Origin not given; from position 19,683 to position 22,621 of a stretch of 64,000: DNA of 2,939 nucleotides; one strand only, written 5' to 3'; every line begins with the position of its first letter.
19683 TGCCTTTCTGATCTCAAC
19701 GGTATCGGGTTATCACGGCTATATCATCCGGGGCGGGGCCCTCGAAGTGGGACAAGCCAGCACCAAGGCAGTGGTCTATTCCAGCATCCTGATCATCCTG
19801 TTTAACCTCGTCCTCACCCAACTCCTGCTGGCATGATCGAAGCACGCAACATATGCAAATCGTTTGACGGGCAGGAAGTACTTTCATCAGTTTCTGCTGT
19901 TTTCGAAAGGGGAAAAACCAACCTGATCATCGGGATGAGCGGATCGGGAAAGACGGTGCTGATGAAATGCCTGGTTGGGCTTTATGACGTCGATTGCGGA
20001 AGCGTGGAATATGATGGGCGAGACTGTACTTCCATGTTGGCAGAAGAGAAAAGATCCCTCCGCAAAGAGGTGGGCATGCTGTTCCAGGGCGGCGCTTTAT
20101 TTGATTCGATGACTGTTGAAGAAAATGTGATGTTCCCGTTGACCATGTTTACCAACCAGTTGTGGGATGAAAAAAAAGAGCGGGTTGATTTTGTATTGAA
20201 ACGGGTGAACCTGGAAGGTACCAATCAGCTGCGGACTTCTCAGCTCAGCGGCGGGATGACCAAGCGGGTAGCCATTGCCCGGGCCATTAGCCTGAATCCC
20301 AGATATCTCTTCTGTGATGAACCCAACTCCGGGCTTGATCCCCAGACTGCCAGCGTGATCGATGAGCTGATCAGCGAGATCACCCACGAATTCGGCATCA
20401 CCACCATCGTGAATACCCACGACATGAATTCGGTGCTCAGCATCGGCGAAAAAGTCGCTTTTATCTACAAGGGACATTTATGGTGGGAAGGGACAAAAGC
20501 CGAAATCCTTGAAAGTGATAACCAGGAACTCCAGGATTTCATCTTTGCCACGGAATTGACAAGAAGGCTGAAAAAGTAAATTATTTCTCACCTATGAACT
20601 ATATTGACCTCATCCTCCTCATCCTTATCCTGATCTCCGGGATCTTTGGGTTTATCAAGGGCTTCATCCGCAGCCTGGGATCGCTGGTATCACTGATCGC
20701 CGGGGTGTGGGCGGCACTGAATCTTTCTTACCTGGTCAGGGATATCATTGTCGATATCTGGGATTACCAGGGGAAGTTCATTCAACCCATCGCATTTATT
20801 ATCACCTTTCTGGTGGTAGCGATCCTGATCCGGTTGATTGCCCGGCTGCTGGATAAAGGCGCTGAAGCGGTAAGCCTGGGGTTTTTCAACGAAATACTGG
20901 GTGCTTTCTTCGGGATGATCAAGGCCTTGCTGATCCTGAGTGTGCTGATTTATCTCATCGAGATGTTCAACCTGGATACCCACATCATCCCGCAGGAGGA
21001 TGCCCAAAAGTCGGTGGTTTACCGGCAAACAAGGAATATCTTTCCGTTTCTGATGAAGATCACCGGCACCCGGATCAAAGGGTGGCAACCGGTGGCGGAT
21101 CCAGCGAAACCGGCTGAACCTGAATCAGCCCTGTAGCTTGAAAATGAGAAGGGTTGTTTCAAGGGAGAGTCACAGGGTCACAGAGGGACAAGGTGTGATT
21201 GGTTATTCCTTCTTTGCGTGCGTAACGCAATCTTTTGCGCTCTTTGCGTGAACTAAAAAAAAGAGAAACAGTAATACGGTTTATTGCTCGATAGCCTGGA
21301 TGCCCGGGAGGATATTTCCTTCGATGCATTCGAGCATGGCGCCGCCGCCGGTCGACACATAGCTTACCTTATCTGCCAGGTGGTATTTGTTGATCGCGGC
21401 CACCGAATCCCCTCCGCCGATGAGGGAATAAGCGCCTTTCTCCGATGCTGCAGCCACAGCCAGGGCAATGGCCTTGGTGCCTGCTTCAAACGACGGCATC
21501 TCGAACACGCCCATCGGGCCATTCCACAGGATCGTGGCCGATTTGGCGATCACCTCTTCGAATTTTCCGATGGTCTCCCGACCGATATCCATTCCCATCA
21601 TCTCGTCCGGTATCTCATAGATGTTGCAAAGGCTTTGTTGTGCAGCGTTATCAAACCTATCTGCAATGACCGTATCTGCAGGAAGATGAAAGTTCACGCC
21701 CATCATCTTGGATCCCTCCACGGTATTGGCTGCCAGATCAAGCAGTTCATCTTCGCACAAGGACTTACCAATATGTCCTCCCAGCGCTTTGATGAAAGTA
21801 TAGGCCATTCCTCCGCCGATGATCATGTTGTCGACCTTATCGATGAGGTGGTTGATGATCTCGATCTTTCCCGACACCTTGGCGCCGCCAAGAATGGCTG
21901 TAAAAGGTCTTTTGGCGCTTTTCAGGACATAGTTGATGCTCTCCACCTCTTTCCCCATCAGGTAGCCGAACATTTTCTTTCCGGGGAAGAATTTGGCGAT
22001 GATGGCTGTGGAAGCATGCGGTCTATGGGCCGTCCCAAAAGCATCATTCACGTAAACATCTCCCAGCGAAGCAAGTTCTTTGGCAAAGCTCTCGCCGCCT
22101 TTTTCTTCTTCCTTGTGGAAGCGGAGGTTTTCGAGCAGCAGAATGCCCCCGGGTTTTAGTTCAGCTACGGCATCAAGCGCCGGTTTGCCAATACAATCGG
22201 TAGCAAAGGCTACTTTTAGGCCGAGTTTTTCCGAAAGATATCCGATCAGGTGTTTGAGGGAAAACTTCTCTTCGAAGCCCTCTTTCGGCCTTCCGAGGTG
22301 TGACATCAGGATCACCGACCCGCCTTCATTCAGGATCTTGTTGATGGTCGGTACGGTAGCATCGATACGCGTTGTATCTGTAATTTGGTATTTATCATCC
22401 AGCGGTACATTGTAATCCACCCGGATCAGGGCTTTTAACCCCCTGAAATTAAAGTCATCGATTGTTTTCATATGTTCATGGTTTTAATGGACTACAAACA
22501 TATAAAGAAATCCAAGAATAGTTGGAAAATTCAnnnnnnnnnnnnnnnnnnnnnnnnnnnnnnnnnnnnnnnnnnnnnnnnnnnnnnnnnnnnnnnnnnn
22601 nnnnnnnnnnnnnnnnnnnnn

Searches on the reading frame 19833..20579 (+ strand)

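Call 65: search_protein_families(library=pfam, proteins=[window:19833-20579:+], max_evalue=0.00001)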
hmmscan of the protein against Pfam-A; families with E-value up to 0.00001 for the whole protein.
window:19833-20579:+ (248 aa): 2 families
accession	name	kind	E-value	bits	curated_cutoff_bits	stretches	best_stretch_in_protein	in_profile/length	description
PF00005.33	ABC_tran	-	8.9e-33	114.2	25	1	18-165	2-136/137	ABC transporter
PF13304.12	AAA_21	-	9.5e-08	32.9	27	0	30-89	2-71/304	AAA domain, putative AbiEii toxin, Type IV TA system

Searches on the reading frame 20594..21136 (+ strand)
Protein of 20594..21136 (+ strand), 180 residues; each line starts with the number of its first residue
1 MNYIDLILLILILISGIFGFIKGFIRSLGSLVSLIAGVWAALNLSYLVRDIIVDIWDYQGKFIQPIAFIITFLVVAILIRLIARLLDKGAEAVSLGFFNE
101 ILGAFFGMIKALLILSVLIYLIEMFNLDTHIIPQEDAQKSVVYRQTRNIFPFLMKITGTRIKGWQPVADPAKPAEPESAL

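Call 65: search_protein_families(library=pfam, proteins=[window:20594-21136:+], max_evalue=0.00001)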
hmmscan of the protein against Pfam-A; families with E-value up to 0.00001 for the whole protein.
window:20594-21136:+ (180 aa): 1 family
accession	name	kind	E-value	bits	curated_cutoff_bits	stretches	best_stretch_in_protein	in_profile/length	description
PF02674.22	Colicin_V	-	7.8e-30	104.2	29.3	1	4-145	1-138/144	Colicin V production protein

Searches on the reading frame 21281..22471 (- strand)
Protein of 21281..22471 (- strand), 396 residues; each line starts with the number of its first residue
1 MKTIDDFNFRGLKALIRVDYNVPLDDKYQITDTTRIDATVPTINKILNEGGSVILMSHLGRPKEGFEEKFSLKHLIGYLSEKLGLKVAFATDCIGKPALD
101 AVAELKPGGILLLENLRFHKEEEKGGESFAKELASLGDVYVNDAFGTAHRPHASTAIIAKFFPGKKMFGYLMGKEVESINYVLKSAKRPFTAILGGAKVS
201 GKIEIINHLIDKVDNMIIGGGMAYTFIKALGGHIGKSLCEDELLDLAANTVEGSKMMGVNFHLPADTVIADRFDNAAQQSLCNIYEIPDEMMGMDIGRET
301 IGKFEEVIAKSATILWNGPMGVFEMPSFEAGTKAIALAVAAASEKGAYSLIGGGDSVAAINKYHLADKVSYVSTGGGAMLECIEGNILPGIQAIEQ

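Call 65: search_protein_families(library=pfam, proteins=[window:21281-22471:-], max_evalue=0.00001)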
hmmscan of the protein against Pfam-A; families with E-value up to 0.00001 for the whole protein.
window:21281-22471:- (396 aa): 1 family
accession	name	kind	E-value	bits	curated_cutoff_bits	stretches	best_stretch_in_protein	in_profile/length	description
PF00162.24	PGK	-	9e-152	505.9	27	1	4-385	1-378/379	Phosphoglycerate kinase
